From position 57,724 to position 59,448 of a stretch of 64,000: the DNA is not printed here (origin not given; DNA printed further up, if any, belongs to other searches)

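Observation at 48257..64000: About 16 kb block of giant charged coiled-coil proteins with C-terminal glycine-zipper membrane regions, plus a VirB6/TrbL-like polytopic protein: candidate undescribed membrane system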

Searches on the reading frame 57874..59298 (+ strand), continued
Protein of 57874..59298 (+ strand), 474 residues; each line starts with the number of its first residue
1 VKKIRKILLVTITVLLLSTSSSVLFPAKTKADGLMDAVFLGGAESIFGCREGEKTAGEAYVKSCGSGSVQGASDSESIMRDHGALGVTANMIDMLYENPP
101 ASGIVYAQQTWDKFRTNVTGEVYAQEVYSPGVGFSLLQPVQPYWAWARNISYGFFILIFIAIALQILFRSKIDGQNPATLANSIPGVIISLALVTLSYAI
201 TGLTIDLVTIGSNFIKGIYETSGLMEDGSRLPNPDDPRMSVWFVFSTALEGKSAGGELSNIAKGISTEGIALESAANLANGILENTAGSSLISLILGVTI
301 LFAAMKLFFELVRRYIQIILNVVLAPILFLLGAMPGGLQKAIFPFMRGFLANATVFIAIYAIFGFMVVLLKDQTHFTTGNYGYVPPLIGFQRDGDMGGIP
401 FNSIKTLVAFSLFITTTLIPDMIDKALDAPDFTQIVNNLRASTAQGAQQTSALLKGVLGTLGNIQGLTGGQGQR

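Call 57: search_protein_representatives(alignment_id=A1)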
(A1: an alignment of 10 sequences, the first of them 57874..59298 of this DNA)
Query: 10 sequences, 520 profile positions. Proteins with E-value up to 0.001 (for the whole library): 4648; up to 1e-10: 3348; up to 1e-30: 2703. The best 150 are listed.
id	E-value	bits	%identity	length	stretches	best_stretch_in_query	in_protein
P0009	1.7e-162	558.3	-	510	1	3-519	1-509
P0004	7.5e-162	556.1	-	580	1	3-519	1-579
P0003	2.6e-156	537.8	-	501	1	1-519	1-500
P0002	7.7e-154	529.7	-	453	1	25-518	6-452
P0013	1.2e-115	403.7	-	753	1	4-513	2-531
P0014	8.1e-111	387.7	-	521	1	11-516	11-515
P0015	1.8e-110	386.6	-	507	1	14-508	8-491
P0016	3.7e-110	385.6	-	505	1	38-495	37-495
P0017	1.8e-109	383.3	-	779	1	4-473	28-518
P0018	4.9e-108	378.5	-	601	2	7-246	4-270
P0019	1.4e-107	377.0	-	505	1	13-499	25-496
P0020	7.4e-107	374.7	-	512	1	1-518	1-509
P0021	1.4e-106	373.7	-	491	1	4-514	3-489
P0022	2.3e-106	373.0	-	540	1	6-476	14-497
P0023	8.8e-106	371.1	-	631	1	5-497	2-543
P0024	6.6e-103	361.6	-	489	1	12-517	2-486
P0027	2.0e-100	353.4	-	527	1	3-499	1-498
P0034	7.7e-99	348.2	-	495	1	5-485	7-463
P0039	1.3e-97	344.1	-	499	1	3-481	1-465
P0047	9.7e-96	338.0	-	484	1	7-474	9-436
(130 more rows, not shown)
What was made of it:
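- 57874..59298 (+): 474-aa VirB6-like polytopic membrane protein. It has a signal-peptide-like N-terminus, a roughly 110-aa exposed region with a conserved NPPASG motif, and 5-7 TM helices. Family of 4,648 clusters (call 57).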

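Call 59: search_protein_families(library=pfam, alignment_id=A3, max_evalue=0.01)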
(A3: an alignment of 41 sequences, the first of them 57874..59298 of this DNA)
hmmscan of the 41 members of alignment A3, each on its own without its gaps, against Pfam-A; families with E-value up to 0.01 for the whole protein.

A. member 1, window:57874-59298:+ (474 aa): 0 families

B. families by the number of members that match (of 41 scanned): 3 families
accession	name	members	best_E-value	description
PF04956.18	TrbC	1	0.0046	TrbC/VIRB2 pilin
PF01079.26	Hint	1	0.0075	Hint module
PF13403.11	Hint_2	1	0.0086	Hint domain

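Call 60: list_cluster_members(proteins=[P0013, P0014, P0016, P0020, P0021, P0024, P0027, P0034, P0039, P0047])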
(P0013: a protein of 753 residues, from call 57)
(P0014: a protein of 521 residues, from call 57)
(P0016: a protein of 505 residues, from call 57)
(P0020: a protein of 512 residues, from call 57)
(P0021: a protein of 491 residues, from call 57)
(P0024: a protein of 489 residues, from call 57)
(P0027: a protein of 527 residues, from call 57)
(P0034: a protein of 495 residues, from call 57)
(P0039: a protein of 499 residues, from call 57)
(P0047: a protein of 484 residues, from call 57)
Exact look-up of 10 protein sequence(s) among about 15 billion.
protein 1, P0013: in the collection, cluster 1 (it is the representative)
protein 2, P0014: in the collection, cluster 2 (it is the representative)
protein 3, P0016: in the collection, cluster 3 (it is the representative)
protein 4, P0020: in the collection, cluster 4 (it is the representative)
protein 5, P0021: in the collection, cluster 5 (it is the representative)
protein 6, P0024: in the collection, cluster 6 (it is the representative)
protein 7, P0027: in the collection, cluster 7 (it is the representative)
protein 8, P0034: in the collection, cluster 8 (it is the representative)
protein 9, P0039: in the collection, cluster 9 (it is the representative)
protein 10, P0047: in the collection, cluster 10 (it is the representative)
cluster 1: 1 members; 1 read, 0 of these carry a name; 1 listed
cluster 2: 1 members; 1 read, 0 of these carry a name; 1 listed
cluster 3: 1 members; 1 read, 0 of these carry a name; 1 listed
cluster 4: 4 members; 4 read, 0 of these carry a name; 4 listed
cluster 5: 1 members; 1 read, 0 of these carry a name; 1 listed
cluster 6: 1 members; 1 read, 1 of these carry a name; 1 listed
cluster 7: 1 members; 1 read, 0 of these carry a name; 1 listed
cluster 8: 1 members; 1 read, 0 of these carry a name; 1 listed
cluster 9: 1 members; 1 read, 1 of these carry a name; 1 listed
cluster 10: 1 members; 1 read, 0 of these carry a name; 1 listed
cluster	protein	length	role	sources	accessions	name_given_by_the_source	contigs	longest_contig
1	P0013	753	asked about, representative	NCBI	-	-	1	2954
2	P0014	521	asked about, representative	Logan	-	-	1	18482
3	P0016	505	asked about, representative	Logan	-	-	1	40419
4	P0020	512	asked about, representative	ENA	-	-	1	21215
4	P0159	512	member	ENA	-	-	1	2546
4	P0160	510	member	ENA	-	-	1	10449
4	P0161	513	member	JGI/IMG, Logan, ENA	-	-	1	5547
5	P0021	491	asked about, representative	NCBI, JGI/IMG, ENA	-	-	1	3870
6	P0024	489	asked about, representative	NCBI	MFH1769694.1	MAG: hypothetical protein ABH833_03465, partial [Parcubacteria group bacterium]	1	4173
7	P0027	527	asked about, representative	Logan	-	-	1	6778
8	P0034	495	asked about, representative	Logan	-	-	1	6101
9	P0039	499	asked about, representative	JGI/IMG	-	hypothetical protein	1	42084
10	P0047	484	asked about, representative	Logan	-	-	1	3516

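Call 62: search_solved_structures(query=A3, max_evalue=10)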
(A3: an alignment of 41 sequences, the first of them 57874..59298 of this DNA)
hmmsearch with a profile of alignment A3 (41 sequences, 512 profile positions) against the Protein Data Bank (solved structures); distinct sequences matched with E-value up to 10: 0.

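Call 63: find_encoding_contigs(protein=P0039, flank=10000, max_places=1)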
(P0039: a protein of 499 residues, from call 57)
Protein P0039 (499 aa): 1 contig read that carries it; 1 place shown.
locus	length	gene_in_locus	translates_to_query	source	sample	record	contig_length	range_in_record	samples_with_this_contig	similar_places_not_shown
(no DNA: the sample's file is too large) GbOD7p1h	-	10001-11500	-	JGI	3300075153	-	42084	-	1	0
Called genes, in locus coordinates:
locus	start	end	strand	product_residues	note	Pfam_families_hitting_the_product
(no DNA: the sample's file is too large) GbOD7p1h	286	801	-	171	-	PF00293:NUDIX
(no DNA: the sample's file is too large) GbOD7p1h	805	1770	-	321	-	PF00288:GHMP_kinases_N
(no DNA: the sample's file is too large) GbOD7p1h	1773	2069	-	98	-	PF01796:OB_ChsH2_C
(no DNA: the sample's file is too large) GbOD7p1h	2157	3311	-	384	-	PF00108:Thiolase_N, PF22691:Thiolase_C_1, PF02803:Thiolase_C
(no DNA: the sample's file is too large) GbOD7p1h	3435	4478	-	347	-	PF08540:HMG_CoA_synt_C (faint), PF08541:ACP_syn_III_C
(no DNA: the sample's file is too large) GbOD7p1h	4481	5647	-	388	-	PF00368:HMG-CoA_red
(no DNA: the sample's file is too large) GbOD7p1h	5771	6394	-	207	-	PF04893:Yip1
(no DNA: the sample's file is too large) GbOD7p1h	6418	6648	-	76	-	-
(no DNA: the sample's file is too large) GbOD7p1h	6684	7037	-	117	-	PF05635:23S_rRNA_IVP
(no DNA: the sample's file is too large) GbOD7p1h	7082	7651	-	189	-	PF04542:Sigma70_r2, PF08281:Sigma70_r4_2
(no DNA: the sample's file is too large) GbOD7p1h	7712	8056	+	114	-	PF18895:T4SS_pilin (weak)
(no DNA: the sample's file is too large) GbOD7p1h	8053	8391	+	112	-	-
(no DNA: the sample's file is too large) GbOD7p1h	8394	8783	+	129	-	PF18895:T4SS_pilin (weak)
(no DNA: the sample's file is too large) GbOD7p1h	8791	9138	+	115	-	PF18895:T4SS_pilin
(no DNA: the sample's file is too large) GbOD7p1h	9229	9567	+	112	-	PF18895:T4SS_pilin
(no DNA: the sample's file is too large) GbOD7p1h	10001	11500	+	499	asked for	-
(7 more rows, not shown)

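Call 64: find_encoding_contigs(protein=P0016, flank=10000, max_places=1)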
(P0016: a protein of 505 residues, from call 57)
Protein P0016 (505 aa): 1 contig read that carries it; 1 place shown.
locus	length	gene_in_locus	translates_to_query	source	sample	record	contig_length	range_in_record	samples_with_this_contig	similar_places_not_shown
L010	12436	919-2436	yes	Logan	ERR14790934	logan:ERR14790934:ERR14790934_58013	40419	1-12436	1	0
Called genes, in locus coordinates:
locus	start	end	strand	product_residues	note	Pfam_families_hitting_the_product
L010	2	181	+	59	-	?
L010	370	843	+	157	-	-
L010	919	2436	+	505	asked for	-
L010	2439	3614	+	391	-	-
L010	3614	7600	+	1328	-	-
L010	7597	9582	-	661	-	PF19077:Big_13 (faint)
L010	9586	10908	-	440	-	PF01547:SBP_bac_1, PF13416:SBP_bac_8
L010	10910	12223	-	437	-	PF11258:DUF3048, PF17479:DUF3048_C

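Call 74: find_related_loci(query=A5, collection=genome_contigs, flank=10000)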
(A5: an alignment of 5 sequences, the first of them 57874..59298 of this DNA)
Query A5 (474 aa) in genome_contigs; peptide patterns used: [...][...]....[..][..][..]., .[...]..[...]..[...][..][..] (x = any residue, [..] = any of these).
30 stretches matched a pattern; 4 encode a relative of the query (tblastn E <= 1e-3); 4 distinct loci.
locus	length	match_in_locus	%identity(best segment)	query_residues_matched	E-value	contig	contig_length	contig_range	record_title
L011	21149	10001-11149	36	63-428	2e-64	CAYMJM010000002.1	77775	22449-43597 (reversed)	MAG TPA_asm: uncultured Candidatus Saccharibacteria bacterium isolate binchicken_co173_429 genome assembly, contig: NODE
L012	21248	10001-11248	33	83-472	1e-55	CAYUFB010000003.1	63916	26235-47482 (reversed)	MAG TPA_asm: uncultured Candidatus Saccharibacteria bacterium isolate SRP167436_co1_363 genome assembly, contig: NODE_50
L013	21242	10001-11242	31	73-449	2e-47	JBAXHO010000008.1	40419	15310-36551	MAG: bacterium isolate ELA325 MAG325_8, whole genome shotgun sequence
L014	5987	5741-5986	37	81-169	1e-11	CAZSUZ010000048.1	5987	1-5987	MAG TPA_asm: uncultured Gammaproteobacteria bacterium isolate SRP300315_co1_1 genome assembly, contig: NODE_5534_length_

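Call 75: predict_structure(alignment_id=A3)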
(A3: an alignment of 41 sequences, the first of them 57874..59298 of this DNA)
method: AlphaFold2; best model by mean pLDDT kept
length: 474 residues; sequences in the alignment: 41
mean_pLDDT: 73.0   pTM: 0.65
mean pLDDT of the five models: 73.0, 70.1, 70.1, 69.7, 67.9
residues with pLDDT >= 90: 151; 70-90: 136; 50-70: 83; < 50: 104
segments of 3 or more residues with pLDDT < 50: 20-74, 98-125, 271-276, 278-280, 471-474
pLDDT, mean of each block of 10 residues (from residue 1): 84 71 38 43 40 38 38 51 69 58 46 44 49 83 94 96 87 83 93 95 92 92 80 83 79 57 54 47 59 86 94 95 96 90 94 96 91 66 61 61 84 95 95 84 82 76 52 43
secondary structure, 60 per line:
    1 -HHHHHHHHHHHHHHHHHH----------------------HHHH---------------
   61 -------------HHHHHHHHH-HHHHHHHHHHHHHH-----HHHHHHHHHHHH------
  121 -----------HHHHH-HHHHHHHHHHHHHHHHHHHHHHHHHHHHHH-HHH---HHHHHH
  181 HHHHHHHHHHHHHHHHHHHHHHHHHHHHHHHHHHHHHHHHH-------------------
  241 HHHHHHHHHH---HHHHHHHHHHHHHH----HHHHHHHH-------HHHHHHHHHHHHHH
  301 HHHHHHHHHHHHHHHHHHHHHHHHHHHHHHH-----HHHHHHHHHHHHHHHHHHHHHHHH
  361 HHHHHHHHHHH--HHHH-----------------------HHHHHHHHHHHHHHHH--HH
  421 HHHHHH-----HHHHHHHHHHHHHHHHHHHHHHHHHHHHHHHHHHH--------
elements in order: H2-19 H42-45 H74-82 H84-97 H103-114 H132-136 H138-167 H175-221 H241-250 H254-267 H272-279 H287-331 H337-371 H374-377 H401-416 H419-426 H432-466
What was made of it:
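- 57874..59298 (+): AlphaFold2 model with 41 sequences: pLDDT 73, pTM 0.65, TM core blocks mostly >90 (call 75).
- On VirB6/TrbL-type T4SS membrane subunit (474-aa protein): The AlphaFold model has long helices at 138-167, 175-221, 287-331, 337-371, 401-426 and 432-466, and the core blocks score mostly above pLDDT 90 (call 75).
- Tried and rejected: It was redone with 41 sequences (call 75).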

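Call 82: fold_search(model_id=the predicted structure, library=pdb)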
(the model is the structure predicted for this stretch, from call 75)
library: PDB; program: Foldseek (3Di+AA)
matches with E <= 10: 143; with E <= 0.001: 0
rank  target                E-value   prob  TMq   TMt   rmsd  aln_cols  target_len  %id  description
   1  8rtd_L                2.2e-02  0.99  0.25  0.39  10.5       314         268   12  Stalk-Arches-IMC structure from the fully-assembled R388 type IV secretion system determined by cryo-EM. (released 2024-06-19)
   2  7o3v_J                4.5e-02  1.00  0.29  0.45   8.6       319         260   13  Stalk complex structure (TrwJ/VirB5-TrwI/VirB6) from the fully-assembled R388 type IV secretion system determined by c (released 2022-06-22)
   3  8rt9_F                4.9e-02  0.98  0.25  0.38  10.6       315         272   13  Stalk complex full-length structure (TrwJ/VirB5-TrwI/VirB6) from the fully-assembled R388 type IV secretion system det (released 2024-06-19)
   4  7o3v_F                9.4e-02  0.98  0.27  0.43  10.5       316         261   12  Stalk complex structure (TrwJ/VirB5-TrwI/VirB6) from the fully-assembled R388 type IV secretion system determined by c (released 2022-06-22)
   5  8rtd_H                6.8e-01  0.60  0.21  0.39  13.8       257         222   14  Stalk-Arches-IMC structure from the fully-assembled R388 type IV secretion system determined by cryo-EM. (released 2024-06-19)
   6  9r07                  9.3e-01  0.07  0.10  0.09  26.6       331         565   12  Cryo-EM structure of rat SLCO2A1 bound to zafirlukast. (released 2026-02-11)
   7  9g71_A                1.0e+00  0.08  0.11  0.12  33.1       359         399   14  Cryo-EM structure of TTYH2 in complex with lipids in GDN (released 2025-05-21)
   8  8rtd_I                1.1e+00  0.35  0.19  0.35  12.9       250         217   14  Stalk-Arches-IMC structure from the fully-assembled R388 type IV secretion system determined by cryo-EM. (released 2024-06-19)
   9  8dbw_a                1.4e+00  0.14  0.13  0.21  22.4       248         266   13  E. coli ATP synthase imaged in 10mM MgATP State3 "down" Fo classified (released 2023-01-25)
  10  7n6g_3R               1.6e+00  0.09  0.12  0.15  49.4       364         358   11  C1 of central pair (released 2022-05-18)
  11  8y51_R                1.7e+00  0.08  0.12  0.18  25.3       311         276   13  Cryo-EM structure of the BRS3-Gq complex (released 2025-02-12)
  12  9bud_R                1.8e+00  0.03  0.08  0.10  27.1       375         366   12  Human calcitonin Receptor in complex with Gs and cagrilintide in the CT-like conformation (released 2025-04-23)
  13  7td0_R                1.9e+00  0.06  0.11  0.14  25.6       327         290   11  Lysophosphatidic acid receptor 1-Gi complex bound to LPA (released 2022-02-09)
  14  7n6g_3O               2.0e+00  0.09  0.13  0.16  46.8       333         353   10  C1 of central pair (released 2022-05-18)
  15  9hfk_A                2.0e+00  0.05  0.10  0.15  23.7       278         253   13  Cryo-EM structure of the freshwater actinorhodopsin, Rhodoluna lacicola (RlActR) (released 2026-03-18)
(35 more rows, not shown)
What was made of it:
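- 57874..59298 (+): Foldseek: top 5 hits are all TrwI/VirB6, four at probability 0.98-1.0 and one at 0.60 (call 82).
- On VirB6/TrbL-type T4SS membrane subunit (474-aa protein): Foldseek: the top 5 are all TrwI, four at probability 0.98-1.0 and one at 0.60 (call 82).
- Foldseek: the top 5 hits are all TrwI chains, four at probability 0.98-1.0 and one at 0.60; non-TrwI hits are <=0.14 (call 82).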

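Call 85: search_protein_families(library=pfam, proteins=[L013:5600-6400:+], max_evalue=10)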
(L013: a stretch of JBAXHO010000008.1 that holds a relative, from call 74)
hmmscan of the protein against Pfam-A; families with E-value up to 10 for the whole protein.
L013:5600-6400:+ (267 aa): 0 families

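Call 91: search_protein_families(library=ncbifam, proteins=[window:57874-59298:+], max_evalue=1)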
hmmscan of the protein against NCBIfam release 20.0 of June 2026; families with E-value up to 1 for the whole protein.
window:57874-59298:+ (474 aa): 1 family
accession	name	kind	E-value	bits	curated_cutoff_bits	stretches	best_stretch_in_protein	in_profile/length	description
NF045890.1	conj_pls20_p028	equivalog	0.48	9.2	150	1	138-204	56-120/377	pLS20_p028 family conjugation system transmembrane protein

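Call 93: search_protein_families(library=ncbifam, alignment_id=A3, max_evalue=1)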
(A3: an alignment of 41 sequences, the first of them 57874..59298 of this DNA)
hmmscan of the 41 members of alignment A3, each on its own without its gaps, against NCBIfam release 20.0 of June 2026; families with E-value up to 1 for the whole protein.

A. member 1, window:57874-59298:+ (474 aa): 1 family
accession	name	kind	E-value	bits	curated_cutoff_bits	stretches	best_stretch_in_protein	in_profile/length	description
NF045890.1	conj_pls20_p028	equivalog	0.48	9.2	150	1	138-204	56-120/377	pLS20_p028 family conjugation system transmembrane protein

B. families by the number of members that match (of 41 scanned): 12 families
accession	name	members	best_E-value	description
NF045889.1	ICE_Mbov_0396_TM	7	5.7e-05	Mbov_0396 family ICE element transmembrane protein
NF045890.1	conj_pls20_p028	3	0.0084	pLS20_p028 family conjugation system transmembrane protein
NF045848.1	MMCAP2_0566_fam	3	0.075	MMCAP2_0566 family conjugal transfer protein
TIGR04300.1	exosort_XrtM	1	0.02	exosortase family protein XrtM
NF005383.1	PRK06926.1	1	0.078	flagellar motor protein MotP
NF052634.1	Riean_0653_fam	1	0.1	Riean_0653 family protein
NF010071.0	PRK13552.1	1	0.14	fumarate reductase iron-sulfur subunit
NF041286.1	lipo_GerS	1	0.17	germination lipoprotein GerS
NF009951.1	PRK13415.1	1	0.18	flagella biosynthesis regulatory protein FliZ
NF058647.1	lipo_LytA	1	0.18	acidic lipoprotein LytA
NF041637.1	FGAM_small_mem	1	0.21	phosphoribosylformylglycinamidine synthase-associated small membrane protein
TIGR04570.1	mollicut_2TM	1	0.36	TIGR04570 family membrane protein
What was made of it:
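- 57874..59298 (+): Sub-threshold NCBIfam hits to conjugation TM proteins (call 93).
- On VirB6/TrbL-type T4SS membrane subunit (474-aa protein): NCBIfam gave only sub-threshold hits to conjugation TM proteins (calls 91, 93).
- Closest known: Monoderm conjugation membrane proteins. Same: These are the most frequent, though sub-threshold, HMM matches of members of the 474-aa family (call 93).
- These are the three most frequent NCBIfam families (call 93). Weak similarity of family members to ICE and plasmid conjugation TM proteins (call 93).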

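Call 109: search_dna_similar(query=window:57874-59298:+, collection=plasmids, mode=protein, max_evalue=0.01, max_rows=10)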
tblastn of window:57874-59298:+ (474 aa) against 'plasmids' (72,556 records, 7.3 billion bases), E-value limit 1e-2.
No match.
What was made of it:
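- On Integrative conjugative element / plasmid: No plasmid match (call 109).
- No match to 72,556 plasmids (call 109).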

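Call 113: find_encoding_contigs(protein=P0014, flank=10000, max_places=1)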
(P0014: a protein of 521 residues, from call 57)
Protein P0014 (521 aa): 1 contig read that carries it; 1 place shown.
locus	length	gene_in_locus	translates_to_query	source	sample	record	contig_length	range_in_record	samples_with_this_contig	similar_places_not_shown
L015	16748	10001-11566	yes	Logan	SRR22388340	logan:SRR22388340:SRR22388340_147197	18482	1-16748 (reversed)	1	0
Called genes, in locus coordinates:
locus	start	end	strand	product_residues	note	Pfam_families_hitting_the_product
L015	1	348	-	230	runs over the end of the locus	PF01255:Prenyltransf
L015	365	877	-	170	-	PF00293:NUDIX, PF14815:NUDIX_4 (weak)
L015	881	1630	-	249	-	-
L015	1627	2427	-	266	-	PF00696:AA_kinase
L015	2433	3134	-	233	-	-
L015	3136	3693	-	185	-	PF00293:NUDIX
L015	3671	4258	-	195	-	-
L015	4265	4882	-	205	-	PF04893:Yip1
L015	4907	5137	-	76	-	-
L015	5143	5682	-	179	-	PF07638:Sigma70_ECF (weak), PF04542:Sigma70_r2, PF08281:Sigma70_r4_2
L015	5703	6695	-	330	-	PF00348:polyprenyl_synt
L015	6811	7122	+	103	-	-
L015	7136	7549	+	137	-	-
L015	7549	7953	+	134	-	PF18895:T4SS_pilin (weak)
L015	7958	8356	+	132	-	PF18895:T4SS_pilin (weak)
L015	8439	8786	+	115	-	PF18895:T4SS_pilin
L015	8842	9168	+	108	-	PF18895:T4SS_pilin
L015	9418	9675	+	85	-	-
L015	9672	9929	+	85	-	-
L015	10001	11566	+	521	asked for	-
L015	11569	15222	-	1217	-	-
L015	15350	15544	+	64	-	-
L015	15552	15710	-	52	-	-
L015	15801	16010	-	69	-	-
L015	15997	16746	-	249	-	?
